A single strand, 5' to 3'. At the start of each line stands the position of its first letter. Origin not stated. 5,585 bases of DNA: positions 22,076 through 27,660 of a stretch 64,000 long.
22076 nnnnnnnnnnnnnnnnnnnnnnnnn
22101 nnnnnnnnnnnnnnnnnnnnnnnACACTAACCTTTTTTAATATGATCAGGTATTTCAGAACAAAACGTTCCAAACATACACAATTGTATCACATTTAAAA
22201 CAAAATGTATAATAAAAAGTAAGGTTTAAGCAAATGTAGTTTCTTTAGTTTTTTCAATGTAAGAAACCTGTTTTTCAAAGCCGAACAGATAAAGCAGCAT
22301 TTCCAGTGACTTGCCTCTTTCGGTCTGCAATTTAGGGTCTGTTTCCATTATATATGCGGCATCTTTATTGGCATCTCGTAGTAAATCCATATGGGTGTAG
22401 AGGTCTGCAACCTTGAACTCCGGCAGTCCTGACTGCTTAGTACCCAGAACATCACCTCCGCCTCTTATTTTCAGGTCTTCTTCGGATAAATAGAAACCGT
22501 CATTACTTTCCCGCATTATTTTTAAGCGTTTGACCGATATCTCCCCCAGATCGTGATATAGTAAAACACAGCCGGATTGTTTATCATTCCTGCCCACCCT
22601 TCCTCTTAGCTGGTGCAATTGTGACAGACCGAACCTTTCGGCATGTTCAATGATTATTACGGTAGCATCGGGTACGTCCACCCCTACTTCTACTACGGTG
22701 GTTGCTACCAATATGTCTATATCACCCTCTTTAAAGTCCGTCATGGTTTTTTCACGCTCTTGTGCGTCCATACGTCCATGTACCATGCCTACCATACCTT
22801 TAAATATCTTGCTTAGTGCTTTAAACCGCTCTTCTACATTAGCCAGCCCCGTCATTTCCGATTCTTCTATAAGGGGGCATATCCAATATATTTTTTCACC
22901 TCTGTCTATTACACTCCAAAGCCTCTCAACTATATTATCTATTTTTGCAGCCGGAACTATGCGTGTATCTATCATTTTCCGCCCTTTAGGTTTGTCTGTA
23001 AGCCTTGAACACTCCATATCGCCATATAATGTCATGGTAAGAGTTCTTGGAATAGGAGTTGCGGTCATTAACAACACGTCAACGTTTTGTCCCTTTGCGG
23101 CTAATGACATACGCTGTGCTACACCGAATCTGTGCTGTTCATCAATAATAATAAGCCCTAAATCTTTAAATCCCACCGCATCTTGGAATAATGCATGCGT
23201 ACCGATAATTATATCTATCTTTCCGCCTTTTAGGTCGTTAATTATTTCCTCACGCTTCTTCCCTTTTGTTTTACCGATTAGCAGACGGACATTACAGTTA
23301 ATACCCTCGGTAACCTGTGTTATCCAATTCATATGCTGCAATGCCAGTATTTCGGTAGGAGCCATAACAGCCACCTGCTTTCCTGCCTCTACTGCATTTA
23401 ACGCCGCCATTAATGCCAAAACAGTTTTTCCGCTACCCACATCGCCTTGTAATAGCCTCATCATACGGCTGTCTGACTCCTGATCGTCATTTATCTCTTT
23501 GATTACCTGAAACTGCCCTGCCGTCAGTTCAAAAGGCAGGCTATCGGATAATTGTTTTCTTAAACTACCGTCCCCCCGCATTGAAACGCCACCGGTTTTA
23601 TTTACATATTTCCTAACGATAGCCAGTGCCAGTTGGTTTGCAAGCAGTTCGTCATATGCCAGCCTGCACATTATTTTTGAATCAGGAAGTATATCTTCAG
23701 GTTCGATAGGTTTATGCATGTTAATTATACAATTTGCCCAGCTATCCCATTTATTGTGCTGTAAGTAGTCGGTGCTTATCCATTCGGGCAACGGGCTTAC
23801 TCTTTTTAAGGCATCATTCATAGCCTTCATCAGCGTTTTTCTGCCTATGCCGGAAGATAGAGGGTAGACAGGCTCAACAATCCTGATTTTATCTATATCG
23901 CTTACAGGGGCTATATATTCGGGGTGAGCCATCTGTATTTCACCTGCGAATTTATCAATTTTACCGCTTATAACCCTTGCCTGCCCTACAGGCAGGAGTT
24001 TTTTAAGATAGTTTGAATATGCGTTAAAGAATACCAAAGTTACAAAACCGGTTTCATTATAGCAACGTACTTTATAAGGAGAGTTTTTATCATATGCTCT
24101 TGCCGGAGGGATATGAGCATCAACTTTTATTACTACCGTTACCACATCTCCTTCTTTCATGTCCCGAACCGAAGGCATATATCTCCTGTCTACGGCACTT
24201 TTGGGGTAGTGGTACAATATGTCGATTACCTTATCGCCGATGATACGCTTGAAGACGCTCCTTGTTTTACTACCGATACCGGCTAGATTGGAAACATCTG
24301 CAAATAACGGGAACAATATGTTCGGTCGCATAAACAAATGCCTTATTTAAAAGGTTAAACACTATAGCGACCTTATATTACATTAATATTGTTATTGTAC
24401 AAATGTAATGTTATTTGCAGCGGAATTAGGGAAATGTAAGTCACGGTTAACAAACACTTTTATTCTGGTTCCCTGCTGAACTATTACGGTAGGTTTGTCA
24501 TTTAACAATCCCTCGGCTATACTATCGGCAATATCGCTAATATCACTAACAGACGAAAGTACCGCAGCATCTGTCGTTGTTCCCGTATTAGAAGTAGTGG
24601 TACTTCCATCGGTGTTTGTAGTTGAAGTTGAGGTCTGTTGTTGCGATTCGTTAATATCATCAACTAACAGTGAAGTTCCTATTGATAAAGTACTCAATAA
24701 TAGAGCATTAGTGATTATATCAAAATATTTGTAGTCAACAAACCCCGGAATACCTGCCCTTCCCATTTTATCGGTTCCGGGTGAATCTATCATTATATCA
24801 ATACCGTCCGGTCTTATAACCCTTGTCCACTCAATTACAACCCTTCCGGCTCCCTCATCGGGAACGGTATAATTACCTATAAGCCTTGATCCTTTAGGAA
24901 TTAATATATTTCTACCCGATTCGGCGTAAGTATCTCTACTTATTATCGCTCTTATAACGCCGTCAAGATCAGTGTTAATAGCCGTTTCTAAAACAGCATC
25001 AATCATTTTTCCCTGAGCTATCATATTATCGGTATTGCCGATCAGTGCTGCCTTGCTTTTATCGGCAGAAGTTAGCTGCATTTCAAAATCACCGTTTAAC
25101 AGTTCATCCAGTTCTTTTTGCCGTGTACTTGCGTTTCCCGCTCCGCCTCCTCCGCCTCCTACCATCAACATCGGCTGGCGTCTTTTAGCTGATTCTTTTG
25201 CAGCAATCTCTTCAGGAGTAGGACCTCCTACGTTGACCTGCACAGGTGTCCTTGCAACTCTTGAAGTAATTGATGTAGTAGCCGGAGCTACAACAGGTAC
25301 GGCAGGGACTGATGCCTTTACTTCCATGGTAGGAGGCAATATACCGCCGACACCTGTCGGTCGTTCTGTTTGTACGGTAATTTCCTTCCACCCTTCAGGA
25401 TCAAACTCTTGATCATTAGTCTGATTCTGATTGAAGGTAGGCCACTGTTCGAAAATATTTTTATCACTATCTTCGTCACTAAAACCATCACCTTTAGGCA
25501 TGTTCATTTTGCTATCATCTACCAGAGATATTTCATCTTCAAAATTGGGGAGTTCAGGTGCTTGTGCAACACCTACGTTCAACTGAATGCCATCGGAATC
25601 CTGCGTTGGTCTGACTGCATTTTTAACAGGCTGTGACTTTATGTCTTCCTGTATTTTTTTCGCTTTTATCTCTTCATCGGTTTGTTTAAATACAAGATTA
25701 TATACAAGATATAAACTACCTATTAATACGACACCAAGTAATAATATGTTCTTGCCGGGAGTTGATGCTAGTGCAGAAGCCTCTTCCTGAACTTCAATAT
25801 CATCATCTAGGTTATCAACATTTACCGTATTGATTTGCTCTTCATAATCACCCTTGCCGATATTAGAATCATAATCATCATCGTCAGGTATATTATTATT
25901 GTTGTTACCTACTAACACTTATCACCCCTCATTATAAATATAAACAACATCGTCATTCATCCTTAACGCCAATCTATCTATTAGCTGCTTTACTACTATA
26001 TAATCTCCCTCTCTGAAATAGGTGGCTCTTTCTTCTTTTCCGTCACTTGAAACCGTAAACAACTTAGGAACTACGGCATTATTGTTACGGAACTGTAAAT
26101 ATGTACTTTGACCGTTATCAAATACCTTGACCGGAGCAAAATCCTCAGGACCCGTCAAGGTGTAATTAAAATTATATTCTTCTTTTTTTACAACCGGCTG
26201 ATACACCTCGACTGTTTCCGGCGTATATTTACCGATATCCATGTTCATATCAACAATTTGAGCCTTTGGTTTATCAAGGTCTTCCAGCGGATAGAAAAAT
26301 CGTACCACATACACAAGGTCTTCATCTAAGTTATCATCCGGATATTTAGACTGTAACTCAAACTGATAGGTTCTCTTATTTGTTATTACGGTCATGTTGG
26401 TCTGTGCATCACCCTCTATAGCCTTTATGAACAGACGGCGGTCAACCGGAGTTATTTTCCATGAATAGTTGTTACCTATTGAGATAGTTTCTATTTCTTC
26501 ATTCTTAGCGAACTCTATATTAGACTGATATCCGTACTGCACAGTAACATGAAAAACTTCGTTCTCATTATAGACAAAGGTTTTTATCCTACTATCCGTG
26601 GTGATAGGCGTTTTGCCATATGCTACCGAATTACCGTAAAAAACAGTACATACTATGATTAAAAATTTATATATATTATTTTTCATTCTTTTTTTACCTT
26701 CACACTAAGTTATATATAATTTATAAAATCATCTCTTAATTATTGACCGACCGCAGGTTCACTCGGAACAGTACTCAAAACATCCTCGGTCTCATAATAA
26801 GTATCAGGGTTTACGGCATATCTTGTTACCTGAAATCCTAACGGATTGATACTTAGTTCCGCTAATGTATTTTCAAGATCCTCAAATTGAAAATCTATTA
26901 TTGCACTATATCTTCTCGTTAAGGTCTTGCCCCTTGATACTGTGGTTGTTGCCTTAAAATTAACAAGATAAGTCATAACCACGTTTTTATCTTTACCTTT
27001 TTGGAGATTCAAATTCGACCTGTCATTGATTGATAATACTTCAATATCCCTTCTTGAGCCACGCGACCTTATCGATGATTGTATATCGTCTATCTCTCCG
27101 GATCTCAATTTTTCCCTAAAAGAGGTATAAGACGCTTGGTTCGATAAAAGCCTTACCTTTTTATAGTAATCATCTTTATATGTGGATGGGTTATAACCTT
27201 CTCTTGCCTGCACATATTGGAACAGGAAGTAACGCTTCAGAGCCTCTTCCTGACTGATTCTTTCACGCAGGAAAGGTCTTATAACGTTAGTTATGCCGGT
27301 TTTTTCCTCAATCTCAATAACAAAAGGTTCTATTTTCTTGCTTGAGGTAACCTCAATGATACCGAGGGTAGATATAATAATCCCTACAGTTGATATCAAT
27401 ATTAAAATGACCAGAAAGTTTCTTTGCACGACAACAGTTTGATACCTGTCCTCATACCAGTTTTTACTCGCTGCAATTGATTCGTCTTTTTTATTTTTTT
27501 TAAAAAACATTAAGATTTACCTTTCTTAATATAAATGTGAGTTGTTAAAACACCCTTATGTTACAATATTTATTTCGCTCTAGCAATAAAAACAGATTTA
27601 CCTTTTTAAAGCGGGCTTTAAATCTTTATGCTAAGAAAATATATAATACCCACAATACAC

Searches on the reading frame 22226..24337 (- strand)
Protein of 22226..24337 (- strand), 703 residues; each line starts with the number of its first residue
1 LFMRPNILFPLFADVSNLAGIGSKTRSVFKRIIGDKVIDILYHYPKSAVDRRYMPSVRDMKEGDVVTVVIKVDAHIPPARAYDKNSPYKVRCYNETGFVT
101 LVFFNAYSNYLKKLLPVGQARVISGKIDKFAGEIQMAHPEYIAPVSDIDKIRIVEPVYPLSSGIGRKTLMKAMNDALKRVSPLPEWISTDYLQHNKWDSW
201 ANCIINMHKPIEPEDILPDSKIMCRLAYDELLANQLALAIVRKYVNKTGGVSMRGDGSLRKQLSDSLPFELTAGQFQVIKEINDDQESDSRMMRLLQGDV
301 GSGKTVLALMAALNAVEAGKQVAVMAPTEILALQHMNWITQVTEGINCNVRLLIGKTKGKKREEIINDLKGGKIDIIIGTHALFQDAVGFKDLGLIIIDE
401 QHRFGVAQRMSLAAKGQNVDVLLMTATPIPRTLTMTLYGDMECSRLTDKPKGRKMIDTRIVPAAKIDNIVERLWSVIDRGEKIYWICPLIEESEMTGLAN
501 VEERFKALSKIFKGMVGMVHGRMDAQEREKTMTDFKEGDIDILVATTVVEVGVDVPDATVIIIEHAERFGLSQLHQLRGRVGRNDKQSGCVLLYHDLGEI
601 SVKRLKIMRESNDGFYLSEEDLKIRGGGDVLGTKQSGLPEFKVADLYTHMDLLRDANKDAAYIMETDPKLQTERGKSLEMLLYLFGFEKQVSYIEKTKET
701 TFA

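Call 7: search_protein_families(library=pfam, proteins=[window:22226-24337:-], max_evalue=0.001)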
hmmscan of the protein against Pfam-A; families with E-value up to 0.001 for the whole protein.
window:22226-24337:- (703 aa): 9 families
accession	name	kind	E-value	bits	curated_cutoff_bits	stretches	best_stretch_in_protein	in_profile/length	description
PF00270.35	DEAD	-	1.2e-26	93.8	26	1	274-433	3-164/167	DEAD/DEAH box helicase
PF00271.37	Helicase_C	-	1.7e-26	93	23.5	1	473-584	10-109/110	Helicase conserved C-terminal domain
PF04851.21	ResIII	-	1.6e-11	44.8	22.5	1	270-428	3-162/164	Type III restriction enzyme, res subunit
PF19833.4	RecG_dom3_C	-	3.9e-11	43.3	26.8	1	612-673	2-64/87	ATP-dependent DNA helicase RecG, domain 3, C-terminal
PF17191.10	RecG_wedge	-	2.5e-10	40.6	23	1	19-178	6-160/162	RecG wedge domain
PF22590.2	Cas3-like_C_2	-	9.5e-07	29.5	27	1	501-585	15-105/106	CRISPR-associated nuclease/helicase Cas3, C-terminal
PF01336.31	tRNA_anti-codon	-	2.7e-05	24.5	27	1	93-141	23-72/75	OB-fold nucleic acid binding domain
PF25199.1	nSTAND_NTPase5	-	0.00016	22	34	1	278-346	28-94/145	Novel STAND NTPase 5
PF13604.12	AAA_30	-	0.00016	21.9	27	1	271-412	2-108/191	AAA domain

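Call 54: find_homologous_proteins(query=window:22226-24337:-, max_evalue=1e-50)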
Query window:22226-24337:- (703 aa): 8000 proteins with E <= 1e-50 among 8000 candidates; the best 120 are listed.
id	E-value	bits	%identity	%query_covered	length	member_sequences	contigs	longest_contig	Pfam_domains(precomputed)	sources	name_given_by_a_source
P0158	0.0e+0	1582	100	100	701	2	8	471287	PF00270.36,PF17191.11,PF00271.38,PF01336.32,PF22590.3,PF19833.5,PF04851.22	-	-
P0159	0.0e+0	1177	72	99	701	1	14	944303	PF00270.36,PF00176.30,PF17191.11,PF00271.38,PF01336.32,PF22590.3,PF19833.5,PF04851.22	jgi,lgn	jgi:ATP-dependent DNA helicase RecG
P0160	0.0e+0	1153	72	98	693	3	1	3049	PF00270.36,PF17191.11,PF00271.38,PF01336.32,PF22590.3,PF19833.5,PF04851.22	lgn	-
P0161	0.0e+0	1128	71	98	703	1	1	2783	PF00270.36,PF17191.11,PF00271.38,PF22590.3,PF19833.5,PF04851.22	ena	-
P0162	0.0e+0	1100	68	99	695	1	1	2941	PF00270.36,PF17191.11,PF00271.38,PF01336.32,PF22590.3,PF19833.5,PF04851.22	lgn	-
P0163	0.0e+0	1071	68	98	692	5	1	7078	PF00270.36,PF17191.11,PF00271.38,PF01336.32,PF22590.3,PF19833.5,PF04851.22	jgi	jgi:ATP-dependent DNA helicase RecG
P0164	0.0e+0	1065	66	98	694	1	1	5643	PF00270.36,PF17191.11,PF00271.38,PF01336.32,PF22590.3,PF19833.5,PF04851.22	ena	-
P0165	0.0e+0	1063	66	98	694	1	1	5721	PF00270.36,PF17191.11,PF00271.38,PF22590.3,PF19833.5,PF04851.22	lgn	-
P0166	0.0e+0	1055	67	98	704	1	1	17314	PF00270.36,PF17191.11,PF00271.38,PF01336.32,PF22590.3,PF19833.5,PF04851.22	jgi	jgi:ATP-dependent DNA helicase RecG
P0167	0.0e+0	1045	63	99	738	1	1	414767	PF00270.36,PF13604.13,PF17191.11,PF00271.38,PF22590.3,PF19833.5,PF04851.22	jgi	jgi:ATP-dependent DNA helicase RecG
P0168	0.0e+0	1039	65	99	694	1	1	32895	PF00270.36,PF17191.11,PF00271.38,PF22590.3,PF19833.5,PF04851.22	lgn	-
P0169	0.0e+0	1035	64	99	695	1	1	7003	PF00270.36,PF17191.11,PF00271.38,PF22590.3,PF19833.5,PF25199.2,PF04851.22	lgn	-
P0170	0.0e+0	1011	64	98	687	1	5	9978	PF00270.36,PF00176.30,PF17191.11,PF00271.38,PF22590.3,PF19833.5,PF04851.22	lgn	-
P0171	4.9e-298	1008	63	98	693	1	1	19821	PF00270.36,PF17191.11,PF00271.38,PF22590.3,PF19833.5,PF25199.2,PF04851.22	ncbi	-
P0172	7.1e-295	998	62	99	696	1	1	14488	PF00270.36,PF00271.38,PF22590.3,PF19833.5,PF04851.22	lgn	-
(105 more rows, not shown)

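Call 55: find_encoding_contigs(protein=window:22226-24337:-, flank=3000, max_places=4)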
Protein window:22226-24337:- (703 aa): no gene with exactly this product is on record in the collection.

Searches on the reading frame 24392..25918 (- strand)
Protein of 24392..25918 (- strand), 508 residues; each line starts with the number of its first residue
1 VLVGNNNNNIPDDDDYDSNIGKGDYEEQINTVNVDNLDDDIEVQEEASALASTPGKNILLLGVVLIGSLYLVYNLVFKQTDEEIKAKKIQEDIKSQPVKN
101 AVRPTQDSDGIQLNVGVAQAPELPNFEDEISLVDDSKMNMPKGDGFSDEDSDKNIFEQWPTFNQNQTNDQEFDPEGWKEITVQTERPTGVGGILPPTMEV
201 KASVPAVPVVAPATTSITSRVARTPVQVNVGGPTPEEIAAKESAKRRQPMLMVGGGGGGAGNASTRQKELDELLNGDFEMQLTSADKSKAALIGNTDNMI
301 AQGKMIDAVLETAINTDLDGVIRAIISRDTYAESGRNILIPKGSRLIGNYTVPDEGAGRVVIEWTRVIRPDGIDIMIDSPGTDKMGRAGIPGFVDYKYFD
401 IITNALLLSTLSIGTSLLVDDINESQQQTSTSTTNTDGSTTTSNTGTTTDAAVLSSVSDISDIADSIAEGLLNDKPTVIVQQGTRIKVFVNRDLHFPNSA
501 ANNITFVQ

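Call 7: search_protein_families(library=pfam, proteins=[window:24392-25918:-], max_evalue=0.001)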
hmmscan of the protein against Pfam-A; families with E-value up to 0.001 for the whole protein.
window:24392-25918:- (508 aa): 1 family
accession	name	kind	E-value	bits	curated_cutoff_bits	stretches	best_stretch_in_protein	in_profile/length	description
PF03743.19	TrbI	-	9.9e-46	156.4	35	1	300-496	2-188/188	Bacterial conjugation TrbI-like protein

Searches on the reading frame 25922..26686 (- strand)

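Call 7: search_protein_families(library=pfam, proteins=[window:25922-26686:-], max_evalue=0.001)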
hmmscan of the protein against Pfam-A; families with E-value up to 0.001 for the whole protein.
window:25922-26686:- (254 aa): 1 family
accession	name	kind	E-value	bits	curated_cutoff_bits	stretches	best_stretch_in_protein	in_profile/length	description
PF03524.21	CagX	-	5.5e-54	183.4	34.2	1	32-253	1-198/198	Conjugal transfer protein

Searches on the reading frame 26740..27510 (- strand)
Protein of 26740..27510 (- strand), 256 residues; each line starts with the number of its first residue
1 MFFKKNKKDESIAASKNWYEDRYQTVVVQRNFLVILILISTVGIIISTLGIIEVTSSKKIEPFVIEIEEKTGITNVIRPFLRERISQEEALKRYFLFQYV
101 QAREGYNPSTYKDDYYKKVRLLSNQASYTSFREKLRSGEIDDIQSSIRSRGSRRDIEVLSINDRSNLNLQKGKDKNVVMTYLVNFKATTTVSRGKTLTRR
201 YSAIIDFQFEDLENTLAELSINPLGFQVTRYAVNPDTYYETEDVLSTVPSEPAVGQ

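Call 7: search_protein_families(library=pfam, proteins=[window:26740-27510:-], max_evalue=0.001)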
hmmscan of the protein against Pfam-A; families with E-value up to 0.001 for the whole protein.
window:26740-27510:- (256 aa): 1 family
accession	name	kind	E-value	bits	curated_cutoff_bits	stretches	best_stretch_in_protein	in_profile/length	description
PF04335.19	VirB8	-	8e-42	143.9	23.2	1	16-234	3-211/213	VirB8 protein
